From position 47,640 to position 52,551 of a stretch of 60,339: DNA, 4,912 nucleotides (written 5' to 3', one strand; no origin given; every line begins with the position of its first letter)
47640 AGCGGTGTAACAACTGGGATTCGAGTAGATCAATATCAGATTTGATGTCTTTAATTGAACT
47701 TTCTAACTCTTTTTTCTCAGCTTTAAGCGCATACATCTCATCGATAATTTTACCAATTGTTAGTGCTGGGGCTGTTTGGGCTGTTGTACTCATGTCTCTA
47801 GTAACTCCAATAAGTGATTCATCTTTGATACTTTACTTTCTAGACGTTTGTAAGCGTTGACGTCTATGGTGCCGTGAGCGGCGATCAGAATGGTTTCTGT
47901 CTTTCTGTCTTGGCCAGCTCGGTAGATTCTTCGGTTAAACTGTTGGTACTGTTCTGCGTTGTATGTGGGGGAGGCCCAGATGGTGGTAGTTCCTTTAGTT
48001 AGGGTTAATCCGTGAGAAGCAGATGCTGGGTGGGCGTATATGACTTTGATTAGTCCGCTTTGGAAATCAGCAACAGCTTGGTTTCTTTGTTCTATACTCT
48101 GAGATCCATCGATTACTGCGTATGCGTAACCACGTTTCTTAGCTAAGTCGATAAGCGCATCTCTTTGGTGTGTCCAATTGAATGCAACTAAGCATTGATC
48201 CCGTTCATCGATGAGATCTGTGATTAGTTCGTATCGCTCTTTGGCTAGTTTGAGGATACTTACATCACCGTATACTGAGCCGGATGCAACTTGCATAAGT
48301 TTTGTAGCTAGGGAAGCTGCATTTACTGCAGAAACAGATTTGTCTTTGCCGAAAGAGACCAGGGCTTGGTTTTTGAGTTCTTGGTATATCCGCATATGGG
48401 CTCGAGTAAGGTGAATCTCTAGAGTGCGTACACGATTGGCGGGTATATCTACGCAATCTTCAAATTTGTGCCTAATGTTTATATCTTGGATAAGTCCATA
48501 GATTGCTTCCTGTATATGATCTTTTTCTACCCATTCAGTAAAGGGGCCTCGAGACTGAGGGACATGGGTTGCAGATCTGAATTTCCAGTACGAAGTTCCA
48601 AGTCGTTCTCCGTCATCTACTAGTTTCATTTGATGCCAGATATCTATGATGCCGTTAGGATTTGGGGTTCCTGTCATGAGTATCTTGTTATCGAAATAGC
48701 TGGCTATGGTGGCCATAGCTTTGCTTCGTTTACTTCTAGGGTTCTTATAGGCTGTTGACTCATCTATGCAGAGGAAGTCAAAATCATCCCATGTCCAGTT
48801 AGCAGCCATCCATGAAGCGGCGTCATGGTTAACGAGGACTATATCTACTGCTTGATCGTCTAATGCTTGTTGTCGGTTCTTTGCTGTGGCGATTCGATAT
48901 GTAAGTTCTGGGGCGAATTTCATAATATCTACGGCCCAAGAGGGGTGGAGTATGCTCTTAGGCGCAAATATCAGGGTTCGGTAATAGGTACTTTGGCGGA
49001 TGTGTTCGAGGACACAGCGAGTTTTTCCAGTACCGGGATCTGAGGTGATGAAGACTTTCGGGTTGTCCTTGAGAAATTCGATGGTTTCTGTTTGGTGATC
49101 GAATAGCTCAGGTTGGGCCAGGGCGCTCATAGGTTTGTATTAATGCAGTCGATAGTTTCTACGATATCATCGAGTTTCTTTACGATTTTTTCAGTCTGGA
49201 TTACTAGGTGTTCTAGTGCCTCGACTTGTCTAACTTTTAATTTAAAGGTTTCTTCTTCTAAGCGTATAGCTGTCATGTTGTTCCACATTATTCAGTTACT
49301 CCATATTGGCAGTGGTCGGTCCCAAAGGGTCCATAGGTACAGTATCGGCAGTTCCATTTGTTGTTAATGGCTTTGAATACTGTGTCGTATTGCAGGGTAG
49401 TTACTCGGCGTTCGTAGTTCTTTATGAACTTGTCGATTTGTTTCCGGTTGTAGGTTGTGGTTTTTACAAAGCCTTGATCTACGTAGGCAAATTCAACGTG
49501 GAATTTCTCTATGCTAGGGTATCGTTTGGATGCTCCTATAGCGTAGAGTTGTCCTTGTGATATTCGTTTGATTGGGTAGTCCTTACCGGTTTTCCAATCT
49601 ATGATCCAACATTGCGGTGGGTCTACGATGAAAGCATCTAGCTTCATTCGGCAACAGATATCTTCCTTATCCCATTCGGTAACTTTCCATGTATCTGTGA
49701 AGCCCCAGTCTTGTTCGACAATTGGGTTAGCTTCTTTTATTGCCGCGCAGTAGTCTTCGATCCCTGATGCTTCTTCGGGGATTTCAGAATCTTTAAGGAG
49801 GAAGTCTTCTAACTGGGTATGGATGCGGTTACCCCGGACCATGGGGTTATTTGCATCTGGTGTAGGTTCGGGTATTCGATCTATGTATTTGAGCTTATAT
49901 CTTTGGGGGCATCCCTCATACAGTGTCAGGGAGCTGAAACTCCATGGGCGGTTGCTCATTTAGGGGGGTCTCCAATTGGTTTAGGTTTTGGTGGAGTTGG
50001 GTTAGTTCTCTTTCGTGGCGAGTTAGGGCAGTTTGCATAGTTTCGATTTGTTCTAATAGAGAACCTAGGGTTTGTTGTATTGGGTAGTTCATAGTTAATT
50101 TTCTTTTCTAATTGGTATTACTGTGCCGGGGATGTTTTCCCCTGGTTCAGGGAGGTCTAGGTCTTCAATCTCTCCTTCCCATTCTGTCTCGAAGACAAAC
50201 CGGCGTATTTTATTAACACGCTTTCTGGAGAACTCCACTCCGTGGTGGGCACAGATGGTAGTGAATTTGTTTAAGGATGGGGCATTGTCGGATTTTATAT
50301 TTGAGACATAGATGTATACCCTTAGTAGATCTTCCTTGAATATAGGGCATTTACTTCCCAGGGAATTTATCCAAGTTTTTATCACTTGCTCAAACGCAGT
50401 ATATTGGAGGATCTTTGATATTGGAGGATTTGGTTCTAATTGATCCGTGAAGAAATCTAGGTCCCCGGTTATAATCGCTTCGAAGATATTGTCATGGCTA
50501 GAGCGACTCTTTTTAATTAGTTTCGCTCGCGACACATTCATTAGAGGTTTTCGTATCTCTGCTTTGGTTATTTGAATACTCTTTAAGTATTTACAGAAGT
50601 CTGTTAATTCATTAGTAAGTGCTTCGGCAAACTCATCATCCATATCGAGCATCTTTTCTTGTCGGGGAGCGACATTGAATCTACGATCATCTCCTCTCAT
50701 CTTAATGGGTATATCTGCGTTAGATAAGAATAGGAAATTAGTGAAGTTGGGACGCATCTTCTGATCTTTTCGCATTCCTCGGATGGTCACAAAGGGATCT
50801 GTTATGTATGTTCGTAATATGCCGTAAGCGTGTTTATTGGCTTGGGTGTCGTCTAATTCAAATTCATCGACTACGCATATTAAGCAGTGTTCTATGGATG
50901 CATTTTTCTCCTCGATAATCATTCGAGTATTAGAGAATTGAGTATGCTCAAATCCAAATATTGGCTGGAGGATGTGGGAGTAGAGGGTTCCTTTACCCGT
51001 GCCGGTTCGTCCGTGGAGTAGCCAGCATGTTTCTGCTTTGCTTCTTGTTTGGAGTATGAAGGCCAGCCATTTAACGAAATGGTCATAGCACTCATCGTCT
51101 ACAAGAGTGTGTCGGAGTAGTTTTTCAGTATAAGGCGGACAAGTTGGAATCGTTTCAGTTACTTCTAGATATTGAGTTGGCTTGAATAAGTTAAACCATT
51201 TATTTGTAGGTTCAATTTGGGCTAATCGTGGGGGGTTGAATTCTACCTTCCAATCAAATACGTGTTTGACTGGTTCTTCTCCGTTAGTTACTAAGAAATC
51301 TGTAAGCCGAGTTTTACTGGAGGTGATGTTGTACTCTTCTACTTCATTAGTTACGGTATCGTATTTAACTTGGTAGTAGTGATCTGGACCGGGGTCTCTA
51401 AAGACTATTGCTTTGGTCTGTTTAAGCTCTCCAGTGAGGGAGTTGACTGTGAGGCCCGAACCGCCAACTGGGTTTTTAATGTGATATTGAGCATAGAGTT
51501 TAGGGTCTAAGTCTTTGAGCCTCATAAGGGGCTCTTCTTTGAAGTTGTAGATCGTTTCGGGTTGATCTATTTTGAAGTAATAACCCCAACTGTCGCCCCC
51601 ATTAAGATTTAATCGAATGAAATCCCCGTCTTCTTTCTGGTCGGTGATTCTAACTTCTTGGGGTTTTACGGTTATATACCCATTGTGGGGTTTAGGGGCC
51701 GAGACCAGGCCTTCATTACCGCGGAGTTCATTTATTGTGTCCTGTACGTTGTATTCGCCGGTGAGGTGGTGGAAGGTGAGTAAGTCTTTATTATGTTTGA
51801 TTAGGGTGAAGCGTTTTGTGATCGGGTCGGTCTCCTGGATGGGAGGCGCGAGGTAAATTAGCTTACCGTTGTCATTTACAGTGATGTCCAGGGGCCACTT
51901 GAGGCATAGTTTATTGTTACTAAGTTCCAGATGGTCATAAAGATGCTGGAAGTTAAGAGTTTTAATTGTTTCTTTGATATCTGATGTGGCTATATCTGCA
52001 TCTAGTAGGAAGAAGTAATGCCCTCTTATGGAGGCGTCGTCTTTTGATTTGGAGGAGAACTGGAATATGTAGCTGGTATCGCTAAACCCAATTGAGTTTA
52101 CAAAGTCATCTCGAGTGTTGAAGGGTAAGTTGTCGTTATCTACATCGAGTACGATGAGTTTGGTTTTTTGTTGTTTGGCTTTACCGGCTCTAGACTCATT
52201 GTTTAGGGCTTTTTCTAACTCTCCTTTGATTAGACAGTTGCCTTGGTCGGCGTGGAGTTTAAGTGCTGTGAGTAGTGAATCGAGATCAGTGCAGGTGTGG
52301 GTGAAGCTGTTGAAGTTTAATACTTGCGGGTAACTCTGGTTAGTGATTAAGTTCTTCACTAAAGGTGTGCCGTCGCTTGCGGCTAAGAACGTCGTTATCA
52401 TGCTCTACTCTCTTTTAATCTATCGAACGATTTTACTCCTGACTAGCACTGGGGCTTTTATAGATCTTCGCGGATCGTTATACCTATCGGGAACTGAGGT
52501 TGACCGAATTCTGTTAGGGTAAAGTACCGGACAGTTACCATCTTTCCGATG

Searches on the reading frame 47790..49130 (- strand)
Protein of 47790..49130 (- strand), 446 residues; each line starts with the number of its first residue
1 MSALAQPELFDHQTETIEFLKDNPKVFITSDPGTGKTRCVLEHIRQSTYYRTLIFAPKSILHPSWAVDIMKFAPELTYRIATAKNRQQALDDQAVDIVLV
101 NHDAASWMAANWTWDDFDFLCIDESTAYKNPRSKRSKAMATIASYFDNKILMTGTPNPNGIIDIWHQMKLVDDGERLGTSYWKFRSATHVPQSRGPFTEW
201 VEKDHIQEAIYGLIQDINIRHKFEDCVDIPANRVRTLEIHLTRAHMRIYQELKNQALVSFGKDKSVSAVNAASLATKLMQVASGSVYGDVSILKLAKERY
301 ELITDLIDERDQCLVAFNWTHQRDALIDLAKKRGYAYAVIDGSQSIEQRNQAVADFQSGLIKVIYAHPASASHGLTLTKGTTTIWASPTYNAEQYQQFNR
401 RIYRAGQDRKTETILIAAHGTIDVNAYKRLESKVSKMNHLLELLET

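Call 10: search_protein_families(library=phrogs, proteins=[window:47790-49130:-], max_evalue=0.001)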
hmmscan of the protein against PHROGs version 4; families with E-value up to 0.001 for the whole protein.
window:47790-49130:- (446 aa): 7 families
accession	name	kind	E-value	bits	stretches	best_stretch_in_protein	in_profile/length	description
phrog_62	-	DNA, RNA and nucleotide metabolism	3.8e-108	363.8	1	7-442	695-1134/1881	DNA helicase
phrog_16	-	DNA, RNA and nucleotide metabolism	7.4e-21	75.1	1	7-425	271-605/986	DNA helicase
phrog_11354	-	unknown function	1.9e-18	67.2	1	348-442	11-106/116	-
phrog_29996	-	unknown function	4.2e-17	62.4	1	30-433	749-1156/1189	-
phrog_24008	-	DNA, RNA and nucleotide metabolism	1.2e-08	34.3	0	120-171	597-648/1006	helicase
phrog_1685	-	unknown function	1.4e-07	30.1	1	341-442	1448-1550/2278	-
phrog_23807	-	unknown function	0.00036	19.4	0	329-414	549-641/1053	-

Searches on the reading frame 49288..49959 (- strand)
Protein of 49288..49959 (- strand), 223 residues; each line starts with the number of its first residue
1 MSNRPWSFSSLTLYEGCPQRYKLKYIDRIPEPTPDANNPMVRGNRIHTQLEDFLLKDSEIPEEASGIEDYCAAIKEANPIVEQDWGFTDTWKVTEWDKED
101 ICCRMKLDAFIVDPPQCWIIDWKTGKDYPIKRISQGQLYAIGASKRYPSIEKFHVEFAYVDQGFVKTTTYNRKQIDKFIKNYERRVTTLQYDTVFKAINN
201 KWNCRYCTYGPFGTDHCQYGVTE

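Call 10: search_protein_families(library=phrogs, proteins=[window:49288-49959:-], max_evalue=0.001)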
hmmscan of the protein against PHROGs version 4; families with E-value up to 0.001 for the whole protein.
window:49288-49959:- (223 aa): 3 families
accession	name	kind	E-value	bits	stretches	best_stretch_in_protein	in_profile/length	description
phrog_69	-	DNA, RNA and nucleotide metabolism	5.2e-21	76.2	1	4-209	88-319/501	exonuclease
phrog_1218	-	DNA, RNA and nucleotide metabolism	6.6e-12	46.3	1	4-77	8-81/364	exonuclease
phrog_8097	-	DNA, RNA and nucleotide metabolism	1.5e-06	28.2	1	6-52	3-50/598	exonuclease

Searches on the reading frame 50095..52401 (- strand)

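Call 10: search_protein_families(library=phrogs, proteins=[window:50095-52401:-], max_evalue=0.001)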
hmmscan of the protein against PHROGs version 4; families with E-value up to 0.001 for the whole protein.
window:50095-52401:- (768 aa): 4 families
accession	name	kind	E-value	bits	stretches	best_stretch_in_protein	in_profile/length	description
phrog_24712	-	unknown function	2.9e-138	463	1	17-731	21-748/801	-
phrog_1829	-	DNA, RNA and nucleotide metabolism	2.8e-18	66.5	1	420-609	467-657/772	DNA primase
phrog_1156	-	DNA, RNA and nucleotide metabolism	7.1e-18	65.5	1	420-747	521-831/855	DNA primase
phrog_4762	-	unknown function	2.3e-07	30.2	1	429-598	475-645/822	-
